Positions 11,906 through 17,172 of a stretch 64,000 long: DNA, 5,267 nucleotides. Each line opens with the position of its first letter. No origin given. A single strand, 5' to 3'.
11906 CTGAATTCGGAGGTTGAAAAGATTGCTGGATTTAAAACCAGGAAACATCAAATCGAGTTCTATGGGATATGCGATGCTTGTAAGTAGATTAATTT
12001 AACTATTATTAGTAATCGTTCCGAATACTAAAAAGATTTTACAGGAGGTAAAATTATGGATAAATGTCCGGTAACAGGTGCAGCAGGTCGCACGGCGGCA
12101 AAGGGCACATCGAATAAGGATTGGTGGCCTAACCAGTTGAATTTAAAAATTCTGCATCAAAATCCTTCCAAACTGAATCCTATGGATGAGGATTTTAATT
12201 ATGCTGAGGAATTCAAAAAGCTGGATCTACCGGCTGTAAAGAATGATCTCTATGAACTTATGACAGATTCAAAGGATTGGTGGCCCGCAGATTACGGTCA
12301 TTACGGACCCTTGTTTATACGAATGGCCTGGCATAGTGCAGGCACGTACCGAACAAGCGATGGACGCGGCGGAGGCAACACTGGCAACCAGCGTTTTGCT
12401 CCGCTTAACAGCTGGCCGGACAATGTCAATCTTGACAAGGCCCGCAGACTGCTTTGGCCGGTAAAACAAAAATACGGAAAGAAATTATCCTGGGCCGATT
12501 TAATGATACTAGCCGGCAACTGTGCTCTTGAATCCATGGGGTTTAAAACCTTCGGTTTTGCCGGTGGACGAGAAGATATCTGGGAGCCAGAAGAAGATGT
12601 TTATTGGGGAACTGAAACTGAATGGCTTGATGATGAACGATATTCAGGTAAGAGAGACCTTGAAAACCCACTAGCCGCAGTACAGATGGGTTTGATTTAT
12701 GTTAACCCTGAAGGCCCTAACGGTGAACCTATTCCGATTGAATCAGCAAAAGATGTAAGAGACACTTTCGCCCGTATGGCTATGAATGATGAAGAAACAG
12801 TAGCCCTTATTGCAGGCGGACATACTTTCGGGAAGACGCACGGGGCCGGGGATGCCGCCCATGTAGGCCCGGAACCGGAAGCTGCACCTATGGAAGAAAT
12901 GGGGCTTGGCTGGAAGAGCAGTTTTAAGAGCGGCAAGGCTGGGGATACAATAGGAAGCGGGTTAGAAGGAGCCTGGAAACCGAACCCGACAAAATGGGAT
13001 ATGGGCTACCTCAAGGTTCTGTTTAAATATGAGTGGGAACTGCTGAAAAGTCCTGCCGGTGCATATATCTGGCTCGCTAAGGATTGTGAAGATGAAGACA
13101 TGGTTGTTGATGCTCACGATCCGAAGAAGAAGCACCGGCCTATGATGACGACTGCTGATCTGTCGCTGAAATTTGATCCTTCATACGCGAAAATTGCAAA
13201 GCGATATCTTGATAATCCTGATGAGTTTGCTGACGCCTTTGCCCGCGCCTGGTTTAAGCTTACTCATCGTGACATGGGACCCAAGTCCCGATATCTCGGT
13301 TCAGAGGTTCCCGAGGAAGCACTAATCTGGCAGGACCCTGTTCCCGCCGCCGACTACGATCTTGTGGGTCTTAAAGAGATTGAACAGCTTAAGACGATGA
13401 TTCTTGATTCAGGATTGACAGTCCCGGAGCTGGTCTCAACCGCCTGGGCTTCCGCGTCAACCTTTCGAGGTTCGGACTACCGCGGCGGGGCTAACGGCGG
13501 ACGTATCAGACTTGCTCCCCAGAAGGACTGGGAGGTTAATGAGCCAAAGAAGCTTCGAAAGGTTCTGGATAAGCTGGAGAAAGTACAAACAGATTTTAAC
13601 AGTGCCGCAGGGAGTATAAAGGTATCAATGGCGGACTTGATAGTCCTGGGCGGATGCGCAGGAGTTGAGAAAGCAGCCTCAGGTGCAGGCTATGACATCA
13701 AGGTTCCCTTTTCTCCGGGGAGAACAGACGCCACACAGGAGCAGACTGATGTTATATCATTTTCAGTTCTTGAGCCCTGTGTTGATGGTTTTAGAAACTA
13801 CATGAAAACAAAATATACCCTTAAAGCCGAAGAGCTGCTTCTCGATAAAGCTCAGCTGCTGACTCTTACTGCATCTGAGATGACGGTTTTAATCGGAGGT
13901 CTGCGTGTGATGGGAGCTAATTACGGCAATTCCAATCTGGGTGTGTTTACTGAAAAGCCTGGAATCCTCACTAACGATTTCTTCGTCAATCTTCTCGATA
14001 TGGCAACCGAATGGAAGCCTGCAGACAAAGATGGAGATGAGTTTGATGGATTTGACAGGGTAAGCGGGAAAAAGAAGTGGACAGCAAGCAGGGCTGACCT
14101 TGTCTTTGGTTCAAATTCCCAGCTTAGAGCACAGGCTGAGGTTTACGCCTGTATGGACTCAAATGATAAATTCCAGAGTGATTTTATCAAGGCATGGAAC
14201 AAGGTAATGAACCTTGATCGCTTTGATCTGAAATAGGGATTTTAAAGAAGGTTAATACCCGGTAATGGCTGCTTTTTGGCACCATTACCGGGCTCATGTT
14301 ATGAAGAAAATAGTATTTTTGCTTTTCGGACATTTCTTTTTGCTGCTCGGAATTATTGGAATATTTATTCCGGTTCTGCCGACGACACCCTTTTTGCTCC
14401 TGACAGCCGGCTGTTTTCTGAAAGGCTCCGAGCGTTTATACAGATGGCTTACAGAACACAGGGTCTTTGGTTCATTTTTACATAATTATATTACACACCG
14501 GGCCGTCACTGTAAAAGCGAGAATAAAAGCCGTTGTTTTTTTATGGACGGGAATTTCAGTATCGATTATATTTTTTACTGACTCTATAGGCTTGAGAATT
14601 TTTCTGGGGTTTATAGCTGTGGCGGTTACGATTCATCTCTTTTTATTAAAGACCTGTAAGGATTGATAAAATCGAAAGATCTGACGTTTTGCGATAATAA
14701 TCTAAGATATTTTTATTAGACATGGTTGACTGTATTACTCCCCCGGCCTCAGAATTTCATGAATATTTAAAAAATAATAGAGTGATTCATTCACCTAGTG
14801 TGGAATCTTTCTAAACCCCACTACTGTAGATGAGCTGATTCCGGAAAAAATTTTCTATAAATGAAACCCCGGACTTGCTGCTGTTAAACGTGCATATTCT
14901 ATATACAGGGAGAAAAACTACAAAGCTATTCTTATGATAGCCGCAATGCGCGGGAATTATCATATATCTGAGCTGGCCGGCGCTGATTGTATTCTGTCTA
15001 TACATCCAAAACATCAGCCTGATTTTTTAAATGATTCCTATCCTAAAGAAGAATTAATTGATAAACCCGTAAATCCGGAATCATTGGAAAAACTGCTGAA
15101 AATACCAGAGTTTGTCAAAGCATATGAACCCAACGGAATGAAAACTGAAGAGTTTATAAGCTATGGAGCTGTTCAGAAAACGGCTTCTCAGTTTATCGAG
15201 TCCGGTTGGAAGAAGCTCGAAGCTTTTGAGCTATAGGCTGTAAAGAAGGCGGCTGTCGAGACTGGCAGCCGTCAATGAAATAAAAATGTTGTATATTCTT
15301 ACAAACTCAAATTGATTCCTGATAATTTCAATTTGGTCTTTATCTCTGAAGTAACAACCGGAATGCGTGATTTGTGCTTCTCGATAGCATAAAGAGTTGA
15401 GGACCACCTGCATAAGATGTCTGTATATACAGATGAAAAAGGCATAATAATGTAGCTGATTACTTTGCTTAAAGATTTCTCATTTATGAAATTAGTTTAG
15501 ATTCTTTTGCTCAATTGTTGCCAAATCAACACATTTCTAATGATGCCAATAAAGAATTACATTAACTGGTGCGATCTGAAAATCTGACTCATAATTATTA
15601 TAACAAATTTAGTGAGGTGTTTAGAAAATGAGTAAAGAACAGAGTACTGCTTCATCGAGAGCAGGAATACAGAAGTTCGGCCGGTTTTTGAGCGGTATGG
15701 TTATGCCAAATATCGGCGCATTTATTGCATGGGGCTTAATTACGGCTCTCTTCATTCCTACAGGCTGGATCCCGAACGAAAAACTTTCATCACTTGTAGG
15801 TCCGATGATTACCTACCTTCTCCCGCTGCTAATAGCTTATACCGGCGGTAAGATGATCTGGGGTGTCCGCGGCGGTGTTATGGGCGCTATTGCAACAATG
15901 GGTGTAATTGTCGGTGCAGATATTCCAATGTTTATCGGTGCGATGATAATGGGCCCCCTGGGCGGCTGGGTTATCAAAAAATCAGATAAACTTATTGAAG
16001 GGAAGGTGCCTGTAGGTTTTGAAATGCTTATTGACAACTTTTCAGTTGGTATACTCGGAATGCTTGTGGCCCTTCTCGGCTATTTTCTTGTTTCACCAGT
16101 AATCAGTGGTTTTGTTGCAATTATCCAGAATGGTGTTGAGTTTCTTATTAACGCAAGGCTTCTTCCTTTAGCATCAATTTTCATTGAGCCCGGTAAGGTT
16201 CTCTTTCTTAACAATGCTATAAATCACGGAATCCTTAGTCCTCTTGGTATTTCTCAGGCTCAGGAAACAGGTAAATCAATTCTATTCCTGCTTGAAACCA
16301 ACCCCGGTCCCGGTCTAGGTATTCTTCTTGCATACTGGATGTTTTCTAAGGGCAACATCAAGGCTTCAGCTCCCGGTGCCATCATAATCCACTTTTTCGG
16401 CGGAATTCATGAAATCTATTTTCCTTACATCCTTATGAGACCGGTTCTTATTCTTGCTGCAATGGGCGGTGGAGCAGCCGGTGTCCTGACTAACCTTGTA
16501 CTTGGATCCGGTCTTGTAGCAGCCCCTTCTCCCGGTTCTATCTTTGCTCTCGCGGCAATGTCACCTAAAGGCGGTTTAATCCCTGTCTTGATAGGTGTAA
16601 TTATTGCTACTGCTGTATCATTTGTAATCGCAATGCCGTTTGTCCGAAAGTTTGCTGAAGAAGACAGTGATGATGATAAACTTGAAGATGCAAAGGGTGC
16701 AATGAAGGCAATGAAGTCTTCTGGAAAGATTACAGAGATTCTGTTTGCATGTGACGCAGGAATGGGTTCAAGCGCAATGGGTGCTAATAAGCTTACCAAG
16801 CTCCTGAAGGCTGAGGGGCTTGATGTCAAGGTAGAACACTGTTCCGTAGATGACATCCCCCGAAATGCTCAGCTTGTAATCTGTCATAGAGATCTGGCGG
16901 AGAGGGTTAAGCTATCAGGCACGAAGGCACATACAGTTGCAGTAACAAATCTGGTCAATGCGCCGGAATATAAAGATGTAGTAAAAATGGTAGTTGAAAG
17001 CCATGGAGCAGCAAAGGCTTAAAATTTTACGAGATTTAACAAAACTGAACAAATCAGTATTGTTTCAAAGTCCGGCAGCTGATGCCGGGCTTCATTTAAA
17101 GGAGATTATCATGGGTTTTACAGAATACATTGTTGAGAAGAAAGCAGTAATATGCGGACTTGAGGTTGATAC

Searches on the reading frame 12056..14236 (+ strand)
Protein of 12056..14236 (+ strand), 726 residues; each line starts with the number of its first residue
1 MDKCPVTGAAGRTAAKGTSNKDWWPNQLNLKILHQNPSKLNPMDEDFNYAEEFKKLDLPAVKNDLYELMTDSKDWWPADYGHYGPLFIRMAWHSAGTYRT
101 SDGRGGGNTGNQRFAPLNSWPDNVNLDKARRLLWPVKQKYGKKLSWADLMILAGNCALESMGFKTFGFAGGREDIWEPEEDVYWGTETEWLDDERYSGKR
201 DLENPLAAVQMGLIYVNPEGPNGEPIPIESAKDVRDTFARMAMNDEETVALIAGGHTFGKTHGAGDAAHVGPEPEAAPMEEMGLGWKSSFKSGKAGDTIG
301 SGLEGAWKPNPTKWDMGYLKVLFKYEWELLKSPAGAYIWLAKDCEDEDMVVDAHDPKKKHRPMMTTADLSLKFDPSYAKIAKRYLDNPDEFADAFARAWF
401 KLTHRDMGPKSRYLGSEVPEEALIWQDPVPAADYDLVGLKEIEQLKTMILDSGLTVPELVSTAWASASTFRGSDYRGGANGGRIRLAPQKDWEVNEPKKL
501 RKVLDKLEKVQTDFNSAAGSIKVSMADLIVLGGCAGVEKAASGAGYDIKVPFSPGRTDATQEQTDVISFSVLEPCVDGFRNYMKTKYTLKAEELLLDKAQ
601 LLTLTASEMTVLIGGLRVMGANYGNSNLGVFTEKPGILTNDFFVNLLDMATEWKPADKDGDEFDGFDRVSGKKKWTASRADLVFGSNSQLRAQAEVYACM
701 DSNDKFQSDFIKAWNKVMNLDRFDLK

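Call 33: search_protein_families(library=pfam, proteins=[window:12056-14236:+], max_evalue=0.00001)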
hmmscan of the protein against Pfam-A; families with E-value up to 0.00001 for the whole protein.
window:12056-14236:+ (726 aa): 1 family
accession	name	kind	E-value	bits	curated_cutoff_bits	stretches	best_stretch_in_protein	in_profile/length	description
PF00141.28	peroxidase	-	7.8e-73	245.6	27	2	78-386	10-236/237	Peroxidase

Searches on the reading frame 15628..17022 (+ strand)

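Call 33: search_protein_families(library=pfam, proteins=[window:15628-17022:+], max_evalue=0.00001)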
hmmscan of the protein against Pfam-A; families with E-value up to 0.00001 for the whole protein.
window:15628-17022:+ (464 aa): 2 families
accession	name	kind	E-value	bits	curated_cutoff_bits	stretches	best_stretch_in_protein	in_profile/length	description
PF02378.23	PTS_EIIC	-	1.3e-21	77.4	30.7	1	23-281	2-319/319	Phosphotransferase system, EIIC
PF02302.22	PTS_IIB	-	6.5e-16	59.2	23.6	1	371-452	2-88/90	PTS system, Lactose/Cellobiose specific IIB subunit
